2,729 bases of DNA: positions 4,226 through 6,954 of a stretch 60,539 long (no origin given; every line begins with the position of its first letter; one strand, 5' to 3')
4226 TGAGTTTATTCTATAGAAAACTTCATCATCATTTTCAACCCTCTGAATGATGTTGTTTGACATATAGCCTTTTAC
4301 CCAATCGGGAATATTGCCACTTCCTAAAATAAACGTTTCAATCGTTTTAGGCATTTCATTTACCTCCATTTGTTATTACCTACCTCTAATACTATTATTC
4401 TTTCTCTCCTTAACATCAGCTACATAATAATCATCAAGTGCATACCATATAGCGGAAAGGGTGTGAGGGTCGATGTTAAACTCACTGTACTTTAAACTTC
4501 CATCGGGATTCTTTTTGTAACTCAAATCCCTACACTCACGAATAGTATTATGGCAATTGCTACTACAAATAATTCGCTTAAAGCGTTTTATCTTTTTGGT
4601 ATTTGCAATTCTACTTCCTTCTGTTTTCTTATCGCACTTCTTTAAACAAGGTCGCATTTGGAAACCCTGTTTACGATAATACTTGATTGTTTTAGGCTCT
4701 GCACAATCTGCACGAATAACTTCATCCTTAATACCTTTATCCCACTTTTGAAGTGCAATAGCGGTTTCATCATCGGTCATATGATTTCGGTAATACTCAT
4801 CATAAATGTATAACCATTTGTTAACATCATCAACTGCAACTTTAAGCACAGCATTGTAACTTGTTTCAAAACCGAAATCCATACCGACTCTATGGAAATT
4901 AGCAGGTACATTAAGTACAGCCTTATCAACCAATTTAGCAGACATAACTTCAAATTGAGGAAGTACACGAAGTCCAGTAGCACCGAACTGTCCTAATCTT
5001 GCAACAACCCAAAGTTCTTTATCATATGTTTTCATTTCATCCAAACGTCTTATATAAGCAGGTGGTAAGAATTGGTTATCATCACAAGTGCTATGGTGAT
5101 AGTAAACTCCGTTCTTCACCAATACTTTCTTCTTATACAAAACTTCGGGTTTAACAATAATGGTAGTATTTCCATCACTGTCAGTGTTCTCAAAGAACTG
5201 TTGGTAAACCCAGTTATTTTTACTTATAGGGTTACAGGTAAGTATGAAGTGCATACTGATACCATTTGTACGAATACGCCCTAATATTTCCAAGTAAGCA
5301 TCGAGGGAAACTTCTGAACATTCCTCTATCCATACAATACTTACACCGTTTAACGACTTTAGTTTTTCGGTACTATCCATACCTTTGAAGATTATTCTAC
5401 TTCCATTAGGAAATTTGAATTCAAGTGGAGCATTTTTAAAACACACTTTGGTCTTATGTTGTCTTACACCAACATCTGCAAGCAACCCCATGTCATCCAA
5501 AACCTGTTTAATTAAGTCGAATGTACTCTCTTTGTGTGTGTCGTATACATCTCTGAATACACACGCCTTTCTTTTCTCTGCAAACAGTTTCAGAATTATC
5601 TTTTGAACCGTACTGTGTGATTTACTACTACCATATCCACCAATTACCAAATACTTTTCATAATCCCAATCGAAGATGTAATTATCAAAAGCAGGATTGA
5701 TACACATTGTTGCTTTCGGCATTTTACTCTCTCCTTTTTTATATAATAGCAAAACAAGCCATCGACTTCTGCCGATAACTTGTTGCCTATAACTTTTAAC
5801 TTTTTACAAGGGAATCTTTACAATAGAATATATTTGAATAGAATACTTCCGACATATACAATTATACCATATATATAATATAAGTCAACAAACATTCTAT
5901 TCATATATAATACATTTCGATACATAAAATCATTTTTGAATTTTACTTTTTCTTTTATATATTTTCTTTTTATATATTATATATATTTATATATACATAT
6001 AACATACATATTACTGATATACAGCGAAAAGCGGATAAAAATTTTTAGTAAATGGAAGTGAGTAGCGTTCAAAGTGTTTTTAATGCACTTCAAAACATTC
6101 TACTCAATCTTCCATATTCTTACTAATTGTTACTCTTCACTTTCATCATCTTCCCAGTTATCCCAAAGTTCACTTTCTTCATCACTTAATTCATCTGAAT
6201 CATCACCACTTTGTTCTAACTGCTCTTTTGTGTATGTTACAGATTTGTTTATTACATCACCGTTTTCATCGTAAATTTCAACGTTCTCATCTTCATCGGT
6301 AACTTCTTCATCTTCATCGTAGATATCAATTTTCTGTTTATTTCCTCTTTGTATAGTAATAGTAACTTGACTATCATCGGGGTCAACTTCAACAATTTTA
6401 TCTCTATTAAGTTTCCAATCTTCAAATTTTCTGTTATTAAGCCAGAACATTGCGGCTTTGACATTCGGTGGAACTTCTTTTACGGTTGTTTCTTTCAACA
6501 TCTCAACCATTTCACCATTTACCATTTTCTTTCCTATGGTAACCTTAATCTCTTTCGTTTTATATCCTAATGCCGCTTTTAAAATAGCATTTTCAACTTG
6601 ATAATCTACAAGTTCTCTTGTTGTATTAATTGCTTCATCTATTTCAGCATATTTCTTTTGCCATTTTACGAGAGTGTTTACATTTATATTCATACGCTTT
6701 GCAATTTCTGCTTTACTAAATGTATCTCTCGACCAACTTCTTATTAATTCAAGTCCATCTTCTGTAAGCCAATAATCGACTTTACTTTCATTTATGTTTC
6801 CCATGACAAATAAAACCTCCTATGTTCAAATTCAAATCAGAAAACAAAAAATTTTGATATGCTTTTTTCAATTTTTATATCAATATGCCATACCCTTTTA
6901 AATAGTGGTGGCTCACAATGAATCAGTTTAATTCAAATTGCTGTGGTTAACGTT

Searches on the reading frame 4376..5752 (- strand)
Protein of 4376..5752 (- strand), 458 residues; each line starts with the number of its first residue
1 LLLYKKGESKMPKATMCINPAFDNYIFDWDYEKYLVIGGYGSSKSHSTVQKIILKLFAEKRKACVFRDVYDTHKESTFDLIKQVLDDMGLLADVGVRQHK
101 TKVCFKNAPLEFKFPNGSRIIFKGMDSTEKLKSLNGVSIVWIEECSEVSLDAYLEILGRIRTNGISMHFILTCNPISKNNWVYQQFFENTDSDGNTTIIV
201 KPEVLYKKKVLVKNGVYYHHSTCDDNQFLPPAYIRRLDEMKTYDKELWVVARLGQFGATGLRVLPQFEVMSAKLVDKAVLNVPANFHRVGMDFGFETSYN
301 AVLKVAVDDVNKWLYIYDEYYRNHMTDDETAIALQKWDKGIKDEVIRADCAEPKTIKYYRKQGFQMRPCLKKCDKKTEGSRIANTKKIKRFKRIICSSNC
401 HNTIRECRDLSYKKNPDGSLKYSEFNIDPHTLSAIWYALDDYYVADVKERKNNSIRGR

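Call 12: search_protein_families(library=phrogs, proteins=[window:4376-5752:-])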
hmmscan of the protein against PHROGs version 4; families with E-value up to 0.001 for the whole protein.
window:4376-5752:- (458 aa): 7 families
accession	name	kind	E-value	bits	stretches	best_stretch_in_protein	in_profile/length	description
phrog_3717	-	head and packaging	3.1e-47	162.3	2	14-195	7-183/277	terminase large subunit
phrog_2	-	head and packaging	2.6e-45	156.5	1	26-450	273-597/807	terminase large subunit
phrog_5653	-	head and packaging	3.5e-24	86.6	1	259-452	6-190/199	terminase large subunit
phrog_6672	-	head and packaging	8.1e-17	62.1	1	311-448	4-135/145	terminase large subunit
phrog_979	-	head and packaging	2.7e-12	47.2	1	8-183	141-311/642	terminase large subunit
phrog_22023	-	unknown function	2.4e-10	41.9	1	206-325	38-151/153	-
phrog_8711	-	head and packaging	5.1e-07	30.7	1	15-90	10-85/89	terminase large subunit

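Call 55: find_homologous_proteins(query=window:4376-5752:-, max_evalue=1e-50)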
Query window:4376-5752:- (458 aa): 4149 proteins with E <= 1e-50 among 8000 candidates; the best 120 are listed.
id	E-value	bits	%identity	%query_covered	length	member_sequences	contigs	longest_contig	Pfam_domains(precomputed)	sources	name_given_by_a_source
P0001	1.7e-294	995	94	98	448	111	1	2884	PF17288.9,PF04466.20,PF03237.22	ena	-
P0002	2.9e-243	826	78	98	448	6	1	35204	PF17288.9,PF04466.20,PF03237.22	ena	-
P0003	1.8e-241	820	77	98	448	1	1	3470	PF17288.9,PF04466.20,PF03237.22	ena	-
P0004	1.8e-241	820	77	98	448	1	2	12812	PF17288.9,PF04466.20,PF03237.22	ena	-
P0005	2.5e-241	820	77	98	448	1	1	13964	PF17288.9,PF04466.20,PF03237.22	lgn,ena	-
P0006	3.3e-241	819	76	98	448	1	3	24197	PF17288.9,PF04466.20,PF03237.22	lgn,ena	-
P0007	9.8e-241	818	78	97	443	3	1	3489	PF17288.9,PF04466.20,PF03237.22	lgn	-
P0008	3.7e-240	816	77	97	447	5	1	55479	PF17288.9,PF04466.20,PF03237.22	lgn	-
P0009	3.7e-239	812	77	98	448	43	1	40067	PF17288.9,PF04466.20,PF03237.22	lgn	-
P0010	5.2e-239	812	77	97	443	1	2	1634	PF17288.9,PF04466.20,PF03237.22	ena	-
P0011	1.9e-238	810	78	98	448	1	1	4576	PF17288.9,PF04466.20,PF03237.22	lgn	-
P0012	2.3e-238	810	75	98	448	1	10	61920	PF17288.9,PF04466.20,PF03237.22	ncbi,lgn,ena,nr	ncbi:MAG: PBSX family phage terminase large subunit [Methanobrevibacter sp.]|nr:PBSX family phage te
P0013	7.7e-237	805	77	98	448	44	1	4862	PF17288.9,PF04466.20,PF03237.22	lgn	-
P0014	2.0e-236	803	74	97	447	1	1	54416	PF17288.9,PF04466.20,PF03237.22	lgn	-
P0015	2.7e-236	803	75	97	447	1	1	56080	PF17288.9,PF04466.20,PF03237.22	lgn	-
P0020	6.8e-234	795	75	98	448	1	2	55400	PF17288.9,PF04466.20,PF03237.22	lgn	-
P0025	1.8e-232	790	75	98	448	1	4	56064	PF17288.9,PF04466.20,PF03237.22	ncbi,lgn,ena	-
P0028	7.4e-232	788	74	98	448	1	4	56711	PF17288.9,PF04466.20,PF03237.22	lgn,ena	-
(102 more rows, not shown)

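Call 56: find_encoding_contigs(protein=P0012, flank=10000, max_places=3)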
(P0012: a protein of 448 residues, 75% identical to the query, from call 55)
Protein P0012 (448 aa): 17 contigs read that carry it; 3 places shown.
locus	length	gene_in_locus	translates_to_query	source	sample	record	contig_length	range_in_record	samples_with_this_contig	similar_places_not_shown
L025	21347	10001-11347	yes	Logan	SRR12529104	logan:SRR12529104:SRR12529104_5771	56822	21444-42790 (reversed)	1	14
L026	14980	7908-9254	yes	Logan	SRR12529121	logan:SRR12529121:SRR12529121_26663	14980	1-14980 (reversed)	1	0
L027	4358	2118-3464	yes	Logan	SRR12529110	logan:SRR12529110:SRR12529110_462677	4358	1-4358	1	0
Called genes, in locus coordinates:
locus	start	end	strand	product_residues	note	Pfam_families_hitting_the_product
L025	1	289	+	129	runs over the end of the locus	-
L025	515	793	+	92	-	-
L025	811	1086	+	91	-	-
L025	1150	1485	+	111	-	PF26096:DUF8033 (weak)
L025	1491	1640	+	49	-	-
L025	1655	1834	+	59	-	-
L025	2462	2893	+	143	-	-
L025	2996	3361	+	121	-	-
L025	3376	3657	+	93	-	-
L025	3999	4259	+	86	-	-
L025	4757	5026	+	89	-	-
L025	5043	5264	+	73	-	-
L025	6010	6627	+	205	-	-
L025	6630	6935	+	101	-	-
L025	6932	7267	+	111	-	-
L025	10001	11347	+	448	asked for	PF03237:Terminase_6N, PF04466:Terminase_3, PF17288:Terminase_3C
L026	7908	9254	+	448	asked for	PF03237:Terminase_6N, PF04466:Terminase_3, PF17288:Terminase_3C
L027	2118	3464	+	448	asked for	PF03237:Terminase_6N, PF04466:Terminase_3, PF17288:Terminase_3C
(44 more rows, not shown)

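Call 57: find_encoding_contigs(protein=P0008, flank=10000, max_places=2)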
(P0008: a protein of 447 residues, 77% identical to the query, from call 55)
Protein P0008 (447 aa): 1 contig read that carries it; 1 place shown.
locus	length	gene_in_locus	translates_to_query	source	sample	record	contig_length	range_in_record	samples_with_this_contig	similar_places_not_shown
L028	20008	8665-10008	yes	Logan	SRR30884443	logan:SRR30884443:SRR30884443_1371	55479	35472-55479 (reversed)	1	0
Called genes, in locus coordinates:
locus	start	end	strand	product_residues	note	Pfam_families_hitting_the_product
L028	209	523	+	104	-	-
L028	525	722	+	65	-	-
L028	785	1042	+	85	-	-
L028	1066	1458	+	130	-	-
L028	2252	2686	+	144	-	-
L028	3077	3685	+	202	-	PF01527:HTH_Tnp_1 (weak), PF13518:HTH_28 (weak)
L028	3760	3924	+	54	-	-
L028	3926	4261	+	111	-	-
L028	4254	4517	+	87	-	-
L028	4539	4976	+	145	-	-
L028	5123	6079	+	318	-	-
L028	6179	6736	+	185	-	PF07737:ATLF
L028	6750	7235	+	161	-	-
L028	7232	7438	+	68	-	-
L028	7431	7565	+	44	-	-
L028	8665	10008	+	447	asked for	PF03237:Terminase_6N, PF04466:Terminase_3, PF17288:Terminase_3C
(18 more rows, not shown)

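Call 58: find_encoding_contigs(protein=P0015, flank=10000, max_places=2)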
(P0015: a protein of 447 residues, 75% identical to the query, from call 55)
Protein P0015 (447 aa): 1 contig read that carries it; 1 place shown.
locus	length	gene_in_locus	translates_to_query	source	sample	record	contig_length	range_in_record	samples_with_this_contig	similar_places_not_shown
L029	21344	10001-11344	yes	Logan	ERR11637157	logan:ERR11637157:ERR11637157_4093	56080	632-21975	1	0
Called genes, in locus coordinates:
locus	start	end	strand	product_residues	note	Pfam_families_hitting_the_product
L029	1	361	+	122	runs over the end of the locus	-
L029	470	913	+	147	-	-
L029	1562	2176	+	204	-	PF01527:HTH_Tnp_1 (weak), PF13384:HTH_23 (faint), PF13518:HTH_28 (weak)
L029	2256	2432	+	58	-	-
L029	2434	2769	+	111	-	-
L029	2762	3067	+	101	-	-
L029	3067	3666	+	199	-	-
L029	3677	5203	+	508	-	-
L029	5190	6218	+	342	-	PF00535:Glycos_transf_2, PF10111:Glyco_tranf_2_2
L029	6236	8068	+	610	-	PF13884:Peptidase_S74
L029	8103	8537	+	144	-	-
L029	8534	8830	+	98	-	-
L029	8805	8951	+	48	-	-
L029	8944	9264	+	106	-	-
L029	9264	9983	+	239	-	PF00959:Phage_lysozyme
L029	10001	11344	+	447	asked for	PF03237:Terminase_6N, PF04466:Terminase_3, PF17288:Terminase_3C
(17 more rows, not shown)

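Call 71: find_encoding_contigs(protein=P0014, flank=10000, max_places=1)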
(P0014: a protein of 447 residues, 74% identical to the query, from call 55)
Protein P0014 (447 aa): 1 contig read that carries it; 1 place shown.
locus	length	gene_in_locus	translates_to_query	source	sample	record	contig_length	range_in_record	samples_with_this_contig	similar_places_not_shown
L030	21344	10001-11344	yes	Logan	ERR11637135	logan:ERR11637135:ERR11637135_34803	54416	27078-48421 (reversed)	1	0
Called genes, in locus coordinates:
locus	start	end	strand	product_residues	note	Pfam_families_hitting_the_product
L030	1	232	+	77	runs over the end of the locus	-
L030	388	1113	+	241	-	-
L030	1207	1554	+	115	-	-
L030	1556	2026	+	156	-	PF00075:RNase_H, PF13456:RVT_3 (weak)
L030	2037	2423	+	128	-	-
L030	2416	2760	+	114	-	-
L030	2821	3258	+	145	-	PF07486:Hydrolase_2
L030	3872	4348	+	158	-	-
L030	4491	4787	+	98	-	PF26096:DUF8033 (weak)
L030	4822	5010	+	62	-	-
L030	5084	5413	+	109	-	-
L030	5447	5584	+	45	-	-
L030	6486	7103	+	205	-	PF01527:HTH_Tnp_1 (weak), PF13518:HTH_28 (weak)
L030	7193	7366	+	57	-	-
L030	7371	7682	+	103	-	-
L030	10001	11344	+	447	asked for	PF03237:Terminase_6N, PF04466:Terminase_3, PF17288:Terminase_3C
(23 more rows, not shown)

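Call 72: find_encoding_contigs(protein=P0020, flank=10000, max_places=1)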
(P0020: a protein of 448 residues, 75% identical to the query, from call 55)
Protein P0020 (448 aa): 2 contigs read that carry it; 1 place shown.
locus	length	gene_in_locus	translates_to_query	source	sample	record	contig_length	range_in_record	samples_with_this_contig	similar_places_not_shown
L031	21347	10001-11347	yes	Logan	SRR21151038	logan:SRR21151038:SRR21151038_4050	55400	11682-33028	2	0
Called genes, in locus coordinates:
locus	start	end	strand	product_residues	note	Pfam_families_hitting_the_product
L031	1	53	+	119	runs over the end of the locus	-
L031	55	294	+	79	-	-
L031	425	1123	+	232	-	-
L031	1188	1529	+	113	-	-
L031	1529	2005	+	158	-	PF00075:RNase_H, PF13456:RVT_3 (weak)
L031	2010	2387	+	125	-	-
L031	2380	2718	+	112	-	-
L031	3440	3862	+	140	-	-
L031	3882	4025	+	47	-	-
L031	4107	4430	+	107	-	PF26096:DUF8033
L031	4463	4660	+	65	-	-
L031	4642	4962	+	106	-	-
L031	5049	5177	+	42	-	-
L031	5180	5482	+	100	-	-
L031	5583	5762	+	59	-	-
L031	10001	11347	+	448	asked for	PF03237:Terminase_6N, PF04466:Terminase_3, PF17288:Terminase_3C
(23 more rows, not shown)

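Call 73: find_encoding_contigs(protein=P0025, flank=10000, max_places=1)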
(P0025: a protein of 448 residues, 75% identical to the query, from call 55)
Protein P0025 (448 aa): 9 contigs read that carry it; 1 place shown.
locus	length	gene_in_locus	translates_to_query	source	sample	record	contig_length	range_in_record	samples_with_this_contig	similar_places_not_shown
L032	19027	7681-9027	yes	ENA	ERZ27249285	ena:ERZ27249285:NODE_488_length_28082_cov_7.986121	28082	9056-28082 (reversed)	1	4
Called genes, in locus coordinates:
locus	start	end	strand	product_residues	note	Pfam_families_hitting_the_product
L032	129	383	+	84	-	-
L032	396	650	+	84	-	-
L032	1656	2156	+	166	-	-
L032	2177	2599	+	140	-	-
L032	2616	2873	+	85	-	-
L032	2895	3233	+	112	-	-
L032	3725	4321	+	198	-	PF01527:HTH_Tnp_1 (faint)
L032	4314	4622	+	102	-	-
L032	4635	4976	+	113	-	-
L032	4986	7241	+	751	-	-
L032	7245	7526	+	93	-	-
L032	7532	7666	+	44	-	PF09693:Phage_XkdX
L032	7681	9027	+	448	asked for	PF03237:Terminase_6N, PF04466:Terminase_3, PF17288:Terminase_3C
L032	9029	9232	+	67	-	-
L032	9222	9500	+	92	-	-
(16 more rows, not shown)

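Call 74: find_encoding_contigs(protein=P0028, flank=10000, max_places=1)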
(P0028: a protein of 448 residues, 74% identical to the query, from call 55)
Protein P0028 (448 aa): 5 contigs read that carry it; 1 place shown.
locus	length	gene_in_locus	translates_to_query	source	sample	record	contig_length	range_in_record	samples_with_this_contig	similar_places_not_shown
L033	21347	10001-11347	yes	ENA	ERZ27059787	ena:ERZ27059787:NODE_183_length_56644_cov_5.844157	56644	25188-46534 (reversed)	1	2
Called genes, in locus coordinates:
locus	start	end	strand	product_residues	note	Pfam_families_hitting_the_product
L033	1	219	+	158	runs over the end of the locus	PF00075:RNase_H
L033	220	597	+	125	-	-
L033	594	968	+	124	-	-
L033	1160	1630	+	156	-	PF07486:Hydrolase_2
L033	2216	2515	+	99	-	-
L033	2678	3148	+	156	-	-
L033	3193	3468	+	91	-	-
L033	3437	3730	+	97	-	-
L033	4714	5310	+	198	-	-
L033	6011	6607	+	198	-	-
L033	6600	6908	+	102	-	-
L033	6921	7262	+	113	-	-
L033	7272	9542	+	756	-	-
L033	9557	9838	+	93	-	-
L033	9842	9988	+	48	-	PF09693:Phage_XkdX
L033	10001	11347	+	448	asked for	PF03237:Terminase_6N, PF04466:Terminase_3, PF17288:Terminase_3C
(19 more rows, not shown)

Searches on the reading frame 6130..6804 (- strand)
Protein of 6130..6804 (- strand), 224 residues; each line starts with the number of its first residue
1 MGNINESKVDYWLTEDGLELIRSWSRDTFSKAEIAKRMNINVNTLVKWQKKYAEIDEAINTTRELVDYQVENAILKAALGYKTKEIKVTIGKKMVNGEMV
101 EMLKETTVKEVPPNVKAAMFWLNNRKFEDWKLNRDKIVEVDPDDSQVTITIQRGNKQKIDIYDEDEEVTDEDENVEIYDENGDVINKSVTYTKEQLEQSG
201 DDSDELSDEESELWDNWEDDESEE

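Call 21: search_protein_families(library=phrogs, proteins=[window:6130-6804:-], max_evalue=0.01)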
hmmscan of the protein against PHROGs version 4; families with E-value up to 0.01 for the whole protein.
window:6130-6804:- (224 aa): 8 families
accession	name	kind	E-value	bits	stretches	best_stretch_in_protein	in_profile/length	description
phrog_309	-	head and packaging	3.7e-31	110.3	1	7-180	136-292/319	terminase small subunit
phrog_28310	-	unknown function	1.9e-15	57.9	1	8-76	3-71/76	-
phrog_23444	-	head and packaging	2.7e-07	31.7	1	35-131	4-99/126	terminase small subunit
phrog_14025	-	unknown function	0.0001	23.5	1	28-63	30-64/98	-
phrog_26539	-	unknown function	0.0002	21.9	1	31-98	35-102/241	-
phrog_2538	-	head and packaging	0.0022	19.1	1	13-85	3-78/129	terminase small subunit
phrog_4494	-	unknown function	0.0081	17.6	0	21-58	11-48/109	-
phrog_17819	-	unknown function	0.0087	16.8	0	29-54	23-48/60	-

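Call 25: find_related_loci(query=window:6130-6804:-, collection=viral_contigs, flank=10000)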
Query window:6130-6804:- (224 aa) in viral_contigs; peptide patterns used: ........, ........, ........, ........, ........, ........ (x = any residue, [..] = any of these).
31 stretches matched a pattern; 4 encode a relative of the query (tblastn E <= 1e-3); 4 distinct loci.
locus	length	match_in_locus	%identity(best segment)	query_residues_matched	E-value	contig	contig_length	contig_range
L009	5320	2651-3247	92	1-199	5e-115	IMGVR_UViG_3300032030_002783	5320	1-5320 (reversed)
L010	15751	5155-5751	92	1-199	7e-115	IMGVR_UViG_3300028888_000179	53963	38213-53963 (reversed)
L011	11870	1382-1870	60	1-163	7e-64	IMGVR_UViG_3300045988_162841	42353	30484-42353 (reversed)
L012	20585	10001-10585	48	1-215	1e-60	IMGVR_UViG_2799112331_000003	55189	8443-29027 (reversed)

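Call 51: search_dna_similar(query=window:6130-6804:-, collection=phages, mode=protein, max_rows=30)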
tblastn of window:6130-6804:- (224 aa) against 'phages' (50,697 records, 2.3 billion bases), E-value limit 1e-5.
Records with a match: 179; places in all: 179; records where one place covers at least 80% of the query: 0.
Best place of each record, by identity: <60% 179.
By first word of the organism name: Acinetobacter 27; Lactococcus 23; Enterobacteria 19; Clostridium 9; Enterococcus 9; Streptococcus 9; Staphylococcus 8; Salmonella 8; Escherichia 7; Bacteriophage 6; and 28 more.
By host as written in the record: - 13; Acinetobacter baumannii 13; Lactococcus lactis SMQ-86 10; Enterococcus faecalis 7; Lactococcus lactis 6; Escherichia coli 4; Staphylococcus sp. 3; Anaerostipes caccae DA844 3; and 94 more.
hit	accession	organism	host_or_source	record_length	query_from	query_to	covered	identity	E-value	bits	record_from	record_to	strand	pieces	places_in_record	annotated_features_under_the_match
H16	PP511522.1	Dulem virus 35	Varecia variegata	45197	4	149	65%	44.5%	1e-26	112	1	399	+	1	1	terminase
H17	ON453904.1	Flavonifractor phage Chenonceau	Flavonifractor plautii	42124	4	160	70%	37.0%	7e-22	99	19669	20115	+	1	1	terminase small subunit | hypothetical protein | terminase large subunit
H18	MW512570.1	Clostridioides phage CD1801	Clostridioides difficile CD1801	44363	7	139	59%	43.3%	2e-21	98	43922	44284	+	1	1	transposase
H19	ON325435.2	Staphylococcus phage CUB-EPI_14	Staphylococcus epidermidis SE14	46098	2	149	66%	38.5%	9e-24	104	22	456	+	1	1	putative terminase small subunit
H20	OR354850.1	Staphylococcus phage S-CoN_Ph27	Staphylococcus sp.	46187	2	149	66%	38.5%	1e-23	103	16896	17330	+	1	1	terminase small subunit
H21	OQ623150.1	Staphylococcus phage Southeast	Staphylococcus epidermidis LM1680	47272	2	149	66%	38.5%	1e-23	103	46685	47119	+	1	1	hypothetical protein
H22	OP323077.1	Lactococcus phage D6890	Lactococcus cremoris DGCC6073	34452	2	136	60%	42.2%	1e-21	98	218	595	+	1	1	hypothetical protein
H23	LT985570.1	Bacteriophage sp.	-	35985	2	136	60%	42.2%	2e-21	98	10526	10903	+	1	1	record has no annotation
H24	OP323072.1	Lactococcus phage D2950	Lactococcus lactis DGCC7180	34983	2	136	60%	42.2%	2e-21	97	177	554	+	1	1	hypothetical protein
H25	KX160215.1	Lactococcus phage 98104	Lactococcus lactis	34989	2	136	60%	42.2%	2e-21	97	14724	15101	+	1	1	activator of late transcription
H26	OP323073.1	Lactococcus phage D3906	Lactococcus lactis DGCC7158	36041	2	136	60%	42.2%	2e-21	97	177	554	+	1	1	hypothetical protein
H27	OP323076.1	Lactococcus phage D4840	Lactococcus cremoris DGCC6073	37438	2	136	60%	42.2%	2e-21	97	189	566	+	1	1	hypothetical protein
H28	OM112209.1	Bacillus phage PK1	Bacillus sp. (in: Bacteria)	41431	7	154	66%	38.0%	2e-19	92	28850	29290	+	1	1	helix-turn-helix domain-containing protein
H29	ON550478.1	Staphylococcus phage Sazerac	Staphylococcus epidermidis LM1680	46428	2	149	66%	37.8%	3e-24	105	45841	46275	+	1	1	hypothetical protein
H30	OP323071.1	Lactococcus phage D2544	Lactococcus lactis DGCC7180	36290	2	136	60%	41.5%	2e-21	98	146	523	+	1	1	hypothetical protein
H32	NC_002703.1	Lactococcus phage Tuc2009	Lactococcus lactis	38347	2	136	60%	41.5%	2e-21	97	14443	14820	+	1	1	terminase small subunit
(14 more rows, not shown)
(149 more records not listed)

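Call 106: get_annotated_region(hit=H32, flank=2500)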
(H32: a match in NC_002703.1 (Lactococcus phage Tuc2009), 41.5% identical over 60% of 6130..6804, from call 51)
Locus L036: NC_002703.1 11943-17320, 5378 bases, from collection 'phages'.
description: Lactococcus phage Tuc2009, complete genome.
organism: Lactococcus phage Tuc2009 (NCBI taxid 35241)
taxonomy: Viruses; Duplodnaviria; Heunggongvirae; Uroviricota; Caudoviricetes
host: Lactococcus lactis; source: -; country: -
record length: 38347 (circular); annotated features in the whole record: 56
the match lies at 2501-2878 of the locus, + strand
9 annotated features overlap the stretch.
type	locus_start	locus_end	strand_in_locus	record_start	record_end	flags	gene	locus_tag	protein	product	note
CDS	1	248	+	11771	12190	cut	-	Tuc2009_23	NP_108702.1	dUTP diphosphatase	orf25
CDS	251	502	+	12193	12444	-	-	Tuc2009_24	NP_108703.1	hypothetical protein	orf26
CDS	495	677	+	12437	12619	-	-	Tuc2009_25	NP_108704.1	hypothetical protein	orf27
CDS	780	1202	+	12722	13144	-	-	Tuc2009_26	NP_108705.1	Alt-like transcription activator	orf28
CDS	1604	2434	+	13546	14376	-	-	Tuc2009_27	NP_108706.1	hypothetical protein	orf29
CDS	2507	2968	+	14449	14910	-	-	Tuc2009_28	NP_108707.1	terminase small subunit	orf30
CDS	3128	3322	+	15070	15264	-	-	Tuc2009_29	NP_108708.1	terminase small subunit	orf31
CDS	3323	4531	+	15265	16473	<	-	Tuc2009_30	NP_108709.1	terminase large subunit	orf33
CDS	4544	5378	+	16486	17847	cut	-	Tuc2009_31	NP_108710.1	portal protein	mip1; orf33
